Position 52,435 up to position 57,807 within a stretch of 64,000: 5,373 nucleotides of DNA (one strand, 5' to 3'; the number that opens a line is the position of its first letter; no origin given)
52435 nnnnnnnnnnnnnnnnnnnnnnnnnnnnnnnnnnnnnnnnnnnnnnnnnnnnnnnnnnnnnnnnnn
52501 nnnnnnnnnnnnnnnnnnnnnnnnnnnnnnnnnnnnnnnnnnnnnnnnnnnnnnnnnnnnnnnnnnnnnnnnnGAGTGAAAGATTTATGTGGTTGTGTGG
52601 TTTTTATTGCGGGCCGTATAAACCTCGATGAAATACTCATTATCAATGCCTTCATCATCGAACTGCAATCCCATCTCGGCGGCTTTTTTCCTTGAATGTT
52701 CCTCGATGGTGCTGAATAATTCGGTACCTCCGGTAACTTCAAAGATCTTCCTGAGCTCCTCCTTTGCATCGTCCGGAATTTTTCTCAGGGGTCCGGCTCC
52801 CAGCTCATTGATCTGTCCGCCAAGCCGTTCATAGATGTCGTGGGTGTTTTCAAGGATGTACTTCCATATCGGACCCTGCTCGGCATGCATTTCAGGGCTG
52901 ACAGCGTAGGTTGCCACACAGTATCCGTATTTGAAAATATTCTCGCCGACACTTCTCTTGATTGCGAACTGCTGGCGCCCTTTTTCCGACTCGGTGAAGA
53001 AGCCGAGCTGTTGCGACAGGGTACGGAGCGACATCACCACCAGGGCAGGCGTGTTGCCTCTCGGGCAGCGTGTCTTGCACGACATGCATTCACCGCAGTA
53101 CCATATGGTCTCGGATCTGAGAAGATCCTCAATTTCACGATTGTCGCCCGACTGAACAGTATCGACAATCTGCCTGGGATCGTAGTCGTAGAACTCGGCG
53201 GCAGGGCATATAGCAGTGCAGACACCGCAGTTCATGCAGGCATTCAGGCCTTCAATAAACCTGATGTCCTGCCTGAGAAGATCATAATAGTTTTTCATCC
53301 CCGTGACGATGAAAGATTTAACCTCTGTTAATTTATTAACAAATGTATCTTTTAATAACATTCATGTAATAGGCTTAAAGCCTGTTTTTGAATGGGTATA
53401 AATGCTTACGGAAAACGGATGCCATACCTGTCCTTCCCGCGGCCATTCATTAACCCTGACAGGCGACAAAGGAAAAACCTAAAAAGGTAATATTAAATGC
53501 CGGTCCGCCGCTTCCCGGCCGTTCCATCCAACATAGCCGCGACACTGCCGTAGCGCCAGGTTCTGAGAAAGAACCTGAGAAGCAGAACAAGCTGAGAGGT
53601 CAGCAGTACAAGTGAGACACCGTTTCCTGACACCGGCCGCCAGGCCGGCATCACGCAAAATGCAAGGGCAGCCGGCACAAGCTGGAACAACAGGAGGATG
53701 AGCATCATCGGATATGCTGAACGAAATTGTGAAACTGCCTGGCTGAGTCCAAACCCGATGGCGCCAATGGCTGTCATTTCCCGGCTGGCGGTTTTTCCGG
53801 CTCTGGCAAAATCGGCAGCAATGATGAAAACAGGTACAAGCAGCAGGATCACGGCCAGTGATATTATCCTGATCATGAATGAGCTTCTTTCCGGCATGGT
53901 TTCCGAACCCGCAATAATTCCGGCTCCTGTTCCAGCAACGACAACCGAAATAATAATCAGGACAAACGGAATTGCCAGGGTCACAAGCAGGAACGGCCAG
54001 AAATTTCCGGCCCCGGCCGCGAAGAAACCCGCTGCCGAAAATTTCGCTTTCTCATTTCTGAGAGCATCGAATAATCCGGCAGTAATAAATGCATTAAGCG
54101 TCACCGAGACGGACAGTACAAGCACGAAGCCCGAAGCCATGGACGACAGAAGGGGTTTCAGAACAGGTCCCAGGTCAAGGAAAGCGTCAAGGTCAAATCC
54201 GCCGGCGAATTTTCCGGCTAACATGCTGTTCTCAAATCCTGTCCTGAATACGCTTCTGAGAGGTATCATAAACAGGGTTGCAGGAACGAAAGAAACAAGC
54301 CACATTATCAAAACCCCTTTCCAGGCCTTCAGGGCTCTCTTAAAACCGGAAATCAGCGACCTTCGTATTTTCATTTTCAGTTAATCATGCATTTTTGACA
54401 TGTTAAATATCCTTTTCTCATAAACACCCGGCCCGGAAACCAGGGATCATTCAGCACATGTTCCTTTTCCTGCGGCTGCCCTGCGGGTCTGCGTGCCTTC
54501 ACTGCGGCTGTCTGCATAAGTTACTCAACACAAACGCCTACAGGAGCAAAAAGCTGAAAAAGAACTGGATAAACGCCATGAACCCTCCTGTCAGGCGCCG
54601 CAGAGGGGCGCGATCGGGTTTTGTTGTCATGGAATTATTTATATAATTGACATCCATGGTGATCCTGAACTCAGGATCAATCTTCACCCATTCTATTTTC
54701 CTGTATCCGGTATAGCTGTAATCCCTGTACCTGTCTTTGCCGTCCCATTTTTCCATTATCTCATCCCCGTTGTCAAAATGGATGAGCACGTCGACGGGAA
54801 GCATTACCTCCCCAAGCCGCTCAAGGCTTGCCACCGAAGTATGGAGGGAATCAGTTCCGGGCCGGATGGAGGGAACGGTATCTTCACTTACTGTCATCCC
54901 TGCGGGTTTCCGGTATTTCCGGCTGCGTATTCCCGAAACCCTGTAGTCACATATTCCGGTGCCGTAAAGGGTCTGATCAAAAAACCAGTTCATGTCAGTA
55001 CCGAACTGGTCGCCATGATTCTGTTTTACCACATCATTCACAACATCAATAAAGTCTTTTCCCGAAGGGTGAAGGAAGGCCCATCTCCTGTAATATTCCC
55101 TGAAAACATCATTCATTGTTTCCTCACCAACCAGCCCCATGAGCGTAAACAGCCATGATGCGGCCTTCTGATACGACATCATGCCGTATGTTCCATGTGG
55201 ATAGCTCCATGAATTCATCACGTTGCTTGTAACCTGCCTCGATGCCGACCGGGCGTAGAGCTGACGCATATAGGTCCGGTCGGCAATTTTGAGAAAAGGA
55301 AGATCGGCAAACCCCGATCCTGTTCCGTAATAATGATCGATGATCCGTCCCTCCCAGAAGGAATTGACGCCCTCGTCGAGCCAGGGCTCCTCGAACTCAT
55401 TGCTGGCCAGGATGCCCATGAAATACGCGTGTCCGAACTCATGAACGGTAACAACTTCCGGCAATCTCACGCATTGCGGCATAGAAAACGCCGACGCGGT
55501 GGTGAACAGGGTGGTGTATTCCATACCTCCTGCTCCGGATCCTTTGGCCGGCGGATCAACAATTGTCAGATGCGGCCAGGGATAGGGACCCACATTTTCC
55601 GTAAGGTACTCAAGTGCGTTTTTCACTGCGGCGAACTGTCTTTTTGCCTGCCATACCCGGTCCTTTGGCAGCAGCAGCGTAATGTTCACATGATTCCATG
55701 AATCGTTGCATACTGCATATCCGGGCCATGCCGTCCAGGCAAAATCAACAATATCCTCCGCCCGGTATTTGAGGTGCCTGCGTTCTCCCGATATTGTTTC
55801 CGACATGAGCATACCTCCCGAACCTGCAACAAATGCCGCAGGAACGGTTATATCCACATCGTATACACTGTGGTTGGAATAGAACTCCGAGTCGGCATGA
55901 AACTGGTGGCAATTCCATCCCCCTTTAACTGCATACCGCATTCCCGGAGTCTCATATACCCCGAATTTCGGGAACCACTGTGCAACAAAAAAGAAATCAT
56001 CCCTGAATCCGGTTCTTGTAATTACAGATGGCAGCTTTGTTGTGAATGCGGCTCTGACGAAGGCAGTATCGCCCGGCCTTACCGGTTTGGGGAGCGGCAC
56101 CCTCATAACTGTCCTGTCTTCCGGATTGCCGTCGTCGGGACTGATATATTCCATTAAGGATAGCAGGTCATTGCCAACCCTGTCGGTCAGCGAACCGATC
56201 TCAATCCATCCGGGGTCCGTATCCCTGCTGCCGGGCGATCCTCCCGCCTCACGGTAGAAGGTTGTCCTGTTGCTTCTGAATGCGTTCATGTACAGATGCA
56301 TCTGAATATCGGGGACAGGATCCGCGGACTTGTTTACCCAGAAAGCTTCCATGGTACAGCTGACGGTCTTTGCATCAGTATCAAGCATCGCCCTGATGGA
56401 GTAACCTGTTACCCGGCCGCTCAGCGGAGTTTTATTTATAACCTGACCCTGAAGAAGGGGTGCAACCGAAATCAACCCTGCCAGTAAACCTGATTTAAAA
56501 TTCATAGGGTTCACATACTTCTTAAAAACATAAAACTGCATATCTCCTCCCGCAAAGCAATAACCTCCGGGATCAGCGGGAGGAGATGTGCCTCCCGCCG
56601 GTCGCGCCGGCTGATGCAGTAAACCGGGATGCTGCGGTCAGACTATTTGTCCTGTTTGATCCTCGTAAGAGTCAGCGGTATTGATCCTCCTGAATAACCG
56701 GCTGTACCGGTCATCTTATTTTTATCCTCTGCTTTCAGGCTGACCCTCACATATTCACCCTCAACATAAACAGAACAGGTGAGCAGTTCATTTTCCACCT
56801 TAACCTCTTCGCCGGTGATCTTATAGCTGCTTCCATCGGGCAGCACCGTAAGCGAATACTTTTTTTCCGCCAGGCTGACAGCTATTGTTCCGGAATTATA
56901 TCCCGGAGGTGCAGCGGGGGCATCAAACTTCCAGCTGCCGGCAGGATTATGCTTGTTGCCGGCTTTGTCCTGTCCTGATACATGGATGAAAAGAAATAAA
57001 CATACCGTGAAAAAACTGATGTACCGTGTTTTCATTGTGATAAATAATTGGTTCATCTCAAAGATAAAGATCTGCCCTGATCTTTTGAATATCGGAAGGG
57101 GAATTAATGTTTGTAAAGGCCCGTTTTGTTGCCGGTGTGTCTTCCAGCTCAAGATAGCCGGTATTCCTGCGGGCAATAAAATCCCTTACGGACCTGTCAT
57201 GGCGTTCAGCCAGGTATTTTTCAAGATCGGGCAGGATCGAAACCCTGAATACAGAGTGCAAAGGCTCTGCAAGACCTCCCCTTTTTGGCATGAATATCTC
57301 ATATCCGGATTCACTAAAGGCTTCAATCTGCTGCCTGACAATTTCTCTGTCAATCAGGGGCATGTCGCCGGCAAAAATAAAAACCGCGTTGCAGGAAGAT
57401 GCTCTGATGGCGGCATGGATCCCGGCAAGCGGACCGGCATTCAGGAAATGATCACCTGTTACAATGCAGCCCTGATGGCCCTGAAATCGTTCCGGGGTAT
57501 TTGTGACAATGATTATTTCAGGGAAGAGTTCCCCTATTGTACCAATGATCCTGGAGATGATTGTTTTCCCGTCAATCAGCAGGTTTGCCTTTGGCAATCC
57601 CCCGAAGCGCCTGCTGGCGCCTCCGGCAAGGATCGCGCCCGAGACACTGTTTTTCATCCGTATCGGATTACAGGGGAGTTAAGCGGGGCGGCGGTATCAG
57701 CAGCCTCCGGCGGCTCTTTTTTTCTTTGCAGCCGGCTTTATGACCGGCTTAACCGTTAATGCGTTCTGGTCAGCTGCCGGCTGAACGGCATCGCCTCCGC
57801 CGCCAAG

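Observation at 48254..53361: Five-gene hybrid heterodisulfide-reductase-like operon: sHdr-style hdrC-hdrB-short hdrA plus a ferredoxin and a membrane HdrE/HdrD fusion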

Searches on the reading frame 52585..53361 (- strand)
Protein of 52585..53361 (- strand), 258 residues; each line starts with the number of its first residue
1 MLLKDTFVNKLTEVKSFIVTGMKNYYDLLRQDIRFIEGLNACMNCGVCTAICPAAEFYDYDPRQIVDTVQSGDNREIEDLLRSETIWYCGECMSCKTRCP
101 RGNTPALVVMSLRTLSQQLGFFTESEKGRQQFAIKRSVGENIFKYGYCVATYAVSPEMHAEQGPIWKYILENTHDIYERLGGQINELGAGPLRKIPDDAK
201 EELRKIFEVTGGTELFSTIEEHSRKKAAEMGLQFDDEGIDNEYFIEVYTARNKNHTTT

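Call 3: search_protein_families(library=pfam, proteins=[window:52585-53361:-], max_evalue=0.01)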
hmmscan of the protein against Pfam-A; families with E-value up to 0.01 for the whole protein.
window:52585-53361:- (258 aa): 8 families
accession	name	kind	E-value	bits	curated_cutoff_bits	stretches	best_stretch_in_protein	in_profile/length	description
PF13183.11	Fer4_8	-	2.4e-11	44.4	27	1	39-102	2-67/68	4Fe-4S dicluster domain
PF13534.11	Fer4_17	-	6.1e-09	36.7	22.2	1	41-102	1-59/61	4Fe-4S dicluster domain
PF13187.11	Fer4_9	-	1.3e-07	31.9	27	1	41-102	1-50/52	4Fe-4S dicluster domain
PF13237.11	Fer4_10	-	4e-07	30.3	25.5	1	39-100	6-53/53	4Fe-4S dicluster domain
PF13484.11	Fer4_16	-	8.6e-06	26.9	30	1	42-101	2-65/66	4Fe-4S double cluster binding domain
PF12838.12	Fer4_7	-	4e-05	24.4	27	1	42-102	2-51/52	4Fe-4S dicluster domain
PF12797.12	Fer4_2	-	0.0031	17.8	24.5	1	39-54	7-22/22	4Fe-4S binding domain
PF12800.12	Fer4_4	-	0.0033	18.1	24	1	40-54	2-16/17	4Fe-4S binding domain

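Call 4: search_protein_families(library=ncbifam, proteins=[window:52585-53361:-], max_evalue=0.01)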
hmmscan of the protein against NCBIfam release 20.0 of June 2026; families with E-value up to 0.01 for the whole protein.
window:52585-53361:- (258 aa): 20 families
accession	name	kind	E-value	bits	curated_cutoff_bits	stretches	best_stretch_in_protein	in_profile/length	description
NF041779.1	hetero_SS_HdrC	equivalog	1.7e-27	96.2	350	1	33-221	22-193/198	ferredoxin:CoB-CoM heterodisulfide reductase subunit HdrC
NF041890.1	hdrC_Methbact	equivalog_domain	1.6e-22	80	270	1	37-214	26-185/192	ferredoxin:CoB-CoM heterodisulfide reductase subunit HdrC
TIGR03290.1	CoB_CoM_SS_C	equivalog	3.9e-18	65.8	160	1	40-135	2-94/144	CoB--CoM heterodisulfide reductase subunit C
NF038018.1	qmoC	equivalog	1.4e-10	41.2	300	1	38-115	16-90/360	quinone-interacting membrane-bound oxidoreductase complex subunit QmoC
NF004898.0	PRK06259.1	equivalog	6.3e-09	35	385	1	6-125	100-225/488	fumarate reductase (CoM/CoB) subunit TfrB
TIGR00384.1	dhsB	subfamily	1.6e-08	34.3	88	1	5-110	101-219/222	succinate dehydrogenase and fumarate reductase iron-sulfur protein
NF004616.0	PRK05950.1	subfamily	2.4e-08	33.4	228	1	7-114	111-231/238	succinate dehydrogenase iron-sulfur subunit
NF009226.0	PRK12576.1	equivalog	4.7e-08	32.7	344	1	9-141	118-260/317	succinate dehydrogenase/fumarate reductase iron-sulfur subunit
NF008369.0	PRK11168.1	equivalog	4.2e-07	29.2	278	1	39-103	10-74/401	anaerobic glycerol-3-phosphate dehydrogenase subunit C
TIGR00314.1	cdhA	equivalog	1.3e-06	26.5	781.3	1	13-104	372-454/784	CO dehydrogenase/acetyl-CoA synthase complex subunit alpha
NF009051.0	PRK12385.1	equivalog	6.2e-05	22.5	333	1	5-111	108-227/244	succinate dehydrogenase/fumarate reductase iron-sulfur subunit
TIGR03379.1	glycerol3P_GlpC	equivalog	0.00021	20.1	279.9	1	39-102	4-67/397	anaerobic glycerol-3-phosphate dehydrogenase subunit GlpC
TIGR01971.1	NuoI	subfamily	0.00027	20.5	113.05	1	33-101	35-95/121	NADH-quinone oxidoreductase, chain I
NF009225.0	PRK12575.1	subfamily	0.00068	19.2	443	1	32-115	136-229/235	succinate dehydrogenase/fumarate reductase iron-sulfur subunit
NF042952.1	MFR_FeS_SdhB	equivalog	0.0027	16.7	600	0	41-122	147-237/320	8-methylmenaquinol:fumarate reductase iron-sulfur subunit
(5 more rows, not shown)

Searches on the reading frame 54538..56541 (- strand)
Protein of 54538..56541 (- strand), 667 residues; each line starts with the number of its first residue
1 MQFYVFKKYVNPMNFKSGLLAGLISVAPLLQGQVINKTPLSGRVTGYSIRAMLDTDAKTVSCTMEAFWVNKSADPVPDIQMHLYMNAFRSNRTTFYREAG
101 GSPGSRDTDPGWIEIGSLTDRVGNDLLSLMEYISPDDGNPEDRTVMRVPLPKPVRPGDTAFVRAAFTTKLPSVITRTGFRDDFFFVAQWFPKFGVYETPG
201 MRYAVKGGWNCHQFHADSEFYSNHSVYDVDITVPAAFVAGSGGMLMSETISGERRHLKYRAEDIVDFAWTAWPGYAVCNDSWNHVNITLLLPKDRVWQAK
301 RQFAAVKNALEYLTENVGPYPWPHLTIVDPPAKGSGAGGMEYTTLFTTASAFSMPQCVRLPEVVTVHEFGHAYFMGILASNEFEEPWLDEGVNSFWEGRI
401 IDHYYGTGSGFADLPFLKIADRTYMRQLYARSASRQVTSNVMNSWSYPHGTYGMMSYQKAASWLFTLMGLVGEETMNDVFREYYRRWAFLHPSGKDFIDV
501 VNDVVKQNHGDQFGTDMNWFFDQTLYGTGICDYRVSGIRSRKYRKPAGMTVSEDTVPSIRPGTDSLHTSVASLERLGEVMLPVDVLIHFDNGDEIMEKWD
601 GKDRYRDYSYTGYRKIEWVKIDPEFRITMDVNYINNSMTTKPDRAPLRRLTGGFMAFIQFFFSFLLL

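Call 7: search_protein_families(library=pfam, proteins=[window:54538-56541:-], max_evalue=0.001)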
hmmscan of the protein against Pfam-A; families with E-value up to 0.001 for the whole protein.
window:54538-56541:- (667 aa): 1 family
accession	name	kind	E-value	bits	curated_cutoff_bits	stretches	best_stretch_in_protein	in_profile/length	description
PF01433.26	Peptidase_M1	-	1.3e-14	54.8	27.7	1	306-508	6-210/218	Peptidase family M1 domain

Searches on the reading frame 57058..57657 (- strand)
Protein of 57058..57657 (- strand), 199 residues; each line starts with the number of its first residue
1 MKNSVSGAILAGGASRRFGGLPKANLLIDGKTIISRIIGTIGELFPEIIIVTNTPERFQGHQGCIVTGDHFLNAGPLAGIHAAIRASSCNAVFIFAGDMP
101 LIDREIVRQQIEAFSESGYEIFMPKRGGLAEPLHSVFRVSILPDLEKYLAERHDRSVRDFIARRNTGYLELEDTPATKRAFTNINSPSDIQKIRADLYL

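Call 7: search_protein_families(library=pfam, proteins=[window:57058-57657:-], max_evalue=0.001)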
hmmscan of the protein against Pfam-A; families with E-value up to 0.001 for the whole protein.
window:57058-57657:- (199 aa): 1 family
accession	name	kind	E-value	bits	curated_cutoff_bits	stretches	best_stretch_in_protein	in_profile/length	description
PF12804.13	NTP_transf_3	-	2.3e-35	122.6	27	1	7-158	1-154/160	MobA-like NTP transferase domain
